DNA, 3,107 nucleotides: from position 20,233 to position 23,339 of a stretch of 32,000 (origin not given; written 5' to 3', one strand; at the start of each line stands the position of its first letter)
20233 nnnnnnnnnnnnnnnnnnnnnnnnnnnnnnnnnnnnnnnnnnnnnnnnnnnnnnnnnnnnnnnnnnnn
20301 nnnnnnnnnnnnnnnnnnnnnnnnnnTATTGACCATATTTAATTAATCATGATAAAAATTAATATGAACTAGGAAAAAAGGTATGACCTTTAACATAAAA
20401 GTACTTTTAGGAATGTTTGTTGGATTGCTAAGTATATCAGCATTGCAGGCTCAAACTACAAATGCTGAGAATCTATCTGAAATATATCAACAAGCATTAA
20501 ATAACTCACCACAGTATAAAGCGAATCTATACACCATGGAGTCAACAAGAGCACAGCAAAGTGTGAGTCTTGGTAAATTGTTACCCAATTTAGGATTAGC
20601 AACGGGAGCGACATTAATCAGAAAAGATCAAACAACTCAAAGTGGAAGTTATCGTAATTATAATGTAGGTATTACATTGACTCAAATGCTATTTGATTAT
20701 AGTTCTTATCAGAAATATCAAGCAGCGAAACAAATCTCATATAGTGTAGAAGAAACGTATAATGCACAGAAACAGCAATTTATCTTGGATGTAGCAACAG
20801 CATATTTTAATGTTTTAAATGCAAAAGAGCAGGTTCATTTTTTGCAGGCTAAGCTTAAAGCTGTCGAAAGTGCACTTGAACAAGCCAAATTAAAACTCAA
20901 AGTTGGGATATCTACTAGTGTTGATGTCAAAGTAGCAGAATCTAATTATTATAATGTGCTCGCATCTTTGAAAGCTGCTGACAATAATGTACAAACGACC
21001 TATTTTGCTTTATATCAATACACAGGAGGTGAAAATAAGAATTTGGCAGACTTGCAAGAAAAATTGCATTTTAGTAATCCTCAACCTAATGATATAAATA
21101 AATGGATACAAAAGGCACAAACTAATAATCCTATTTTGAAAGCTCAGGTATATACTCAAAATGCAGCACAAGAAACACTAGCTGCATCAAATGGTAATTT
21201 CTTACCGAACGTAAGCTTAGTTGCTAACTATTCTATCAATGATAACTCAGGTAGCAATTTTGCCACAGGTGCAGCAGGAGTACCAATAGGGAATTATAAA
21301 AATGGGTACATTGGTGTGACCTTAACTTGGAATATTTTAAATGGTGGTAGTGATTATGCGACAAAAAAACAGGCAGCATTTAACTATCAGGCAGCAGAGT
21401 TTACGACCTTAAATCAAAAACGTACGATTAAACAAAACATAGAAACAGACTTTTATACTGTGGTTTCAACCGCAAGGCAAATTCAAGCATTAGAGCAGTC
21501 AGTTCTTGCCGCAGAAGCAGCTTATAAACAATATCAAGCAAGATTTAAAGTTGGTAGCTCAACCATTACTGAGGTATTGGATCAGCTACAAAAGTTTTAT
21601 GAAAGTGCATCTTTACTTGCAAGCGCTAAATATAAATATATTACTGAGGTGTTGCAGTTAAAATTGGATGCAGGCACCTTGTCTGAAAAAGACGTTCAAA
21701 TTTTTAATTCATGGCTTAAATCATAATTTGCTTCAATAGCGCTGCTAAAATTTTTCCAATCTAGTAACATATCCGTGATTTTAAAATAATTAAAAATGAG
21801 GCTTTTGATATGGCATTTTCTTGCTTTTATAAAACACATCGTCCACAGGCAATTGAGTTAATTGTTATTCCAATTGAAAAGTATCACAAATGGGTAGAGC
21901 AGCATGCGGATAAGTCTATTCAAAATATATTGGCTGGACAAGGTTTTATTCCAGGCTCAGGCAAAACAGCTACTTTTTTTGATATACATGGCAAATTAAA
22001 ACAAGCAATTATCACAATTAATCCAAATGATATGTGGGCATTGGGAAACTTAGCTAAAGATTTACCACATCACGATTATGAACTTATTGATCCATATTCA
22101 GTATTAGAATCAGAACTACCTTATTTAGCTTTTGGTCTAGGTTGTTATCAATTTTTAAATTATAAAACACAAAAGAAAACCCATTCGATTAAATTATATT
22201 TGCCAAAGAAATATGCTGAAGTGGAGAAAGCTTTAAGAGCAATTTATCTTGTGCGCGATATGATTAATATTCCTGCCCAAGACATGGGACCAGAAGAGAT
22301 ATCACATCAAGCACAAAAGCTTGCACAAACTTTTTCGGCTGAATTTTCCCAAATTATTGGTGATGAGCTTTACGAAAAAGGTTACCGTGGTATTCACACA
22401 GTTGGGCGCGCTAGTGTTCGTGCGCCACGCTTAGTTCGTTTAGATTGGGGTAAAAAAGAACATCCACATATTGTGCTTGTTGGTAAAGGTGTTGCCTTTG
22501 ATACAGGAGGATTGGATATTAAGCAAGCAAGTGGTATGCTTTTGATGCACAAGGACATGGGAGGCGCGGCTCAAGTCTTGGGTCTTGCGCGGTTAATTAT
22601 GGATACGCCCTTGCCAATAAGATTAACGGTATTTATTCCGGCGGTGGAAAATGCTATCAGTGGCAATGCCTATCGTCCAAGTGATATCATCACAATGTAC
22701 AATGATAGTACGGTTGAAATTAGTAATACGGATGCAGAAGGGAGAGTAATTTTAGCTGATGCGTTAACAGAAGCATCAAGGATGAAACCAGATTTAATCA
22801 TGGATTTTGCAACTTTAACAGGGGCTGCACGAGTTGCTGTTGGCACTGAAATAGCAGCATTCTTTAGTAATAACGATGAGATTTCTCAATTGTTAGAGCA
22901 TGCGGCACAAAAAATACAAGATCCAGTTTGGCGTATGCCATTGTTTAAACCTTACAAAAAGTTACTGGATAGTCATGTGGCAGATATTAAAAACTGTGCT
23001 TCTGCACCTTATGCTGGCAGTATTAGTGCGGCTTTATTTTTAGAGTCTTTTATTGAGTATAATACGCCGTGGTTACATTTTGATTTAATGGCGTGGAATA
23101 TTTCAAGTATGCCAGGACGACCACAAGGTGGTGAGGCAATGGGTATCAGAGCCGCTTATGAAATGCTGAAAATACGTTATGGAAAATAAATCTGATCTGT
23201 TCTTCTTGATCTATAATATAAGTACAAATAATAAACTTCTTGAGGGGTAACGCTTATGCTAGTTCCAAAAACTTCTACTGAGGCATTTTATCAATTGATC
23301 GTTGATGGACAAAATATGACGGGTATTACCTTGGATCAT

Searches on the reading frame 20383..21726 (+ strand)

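Call 63: search_protein_families(library=pfam, proteins=[window:20383-21726:+], max_evalue=0.00001)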
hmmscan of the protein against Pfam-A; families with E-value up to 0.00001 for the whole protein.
window:20383-21726:+ (447 aa): 1 family
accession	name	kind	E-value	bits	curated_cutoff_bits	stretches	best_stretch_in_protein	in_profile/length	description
PF02321.23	OEP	-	1e-63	215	22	2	239-428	2-184/187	Outer membrane efflux protein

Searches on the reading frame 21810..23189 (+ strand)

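Call 63: search_protein_families(library=pfam, proteins=[window:21810-23189:+], max_evalue=0.00001)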
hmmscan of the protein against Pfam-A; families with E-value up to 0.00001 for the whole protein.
window:21810-23189:+ (459 aa): 2 families
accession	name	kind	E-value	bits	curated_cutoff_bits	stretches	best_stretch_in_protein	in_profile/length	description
PF00883.26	Peptidase_M17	-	6.2e-104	348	25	1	147-448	2-308/310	Cytosol aminopeptidase family, catalytic domain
PF21337.3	Peptidase_M17_N_1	-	2e-12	47.7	27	1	23-132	9-118/118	M17 aminopeptidase, N-terminal domain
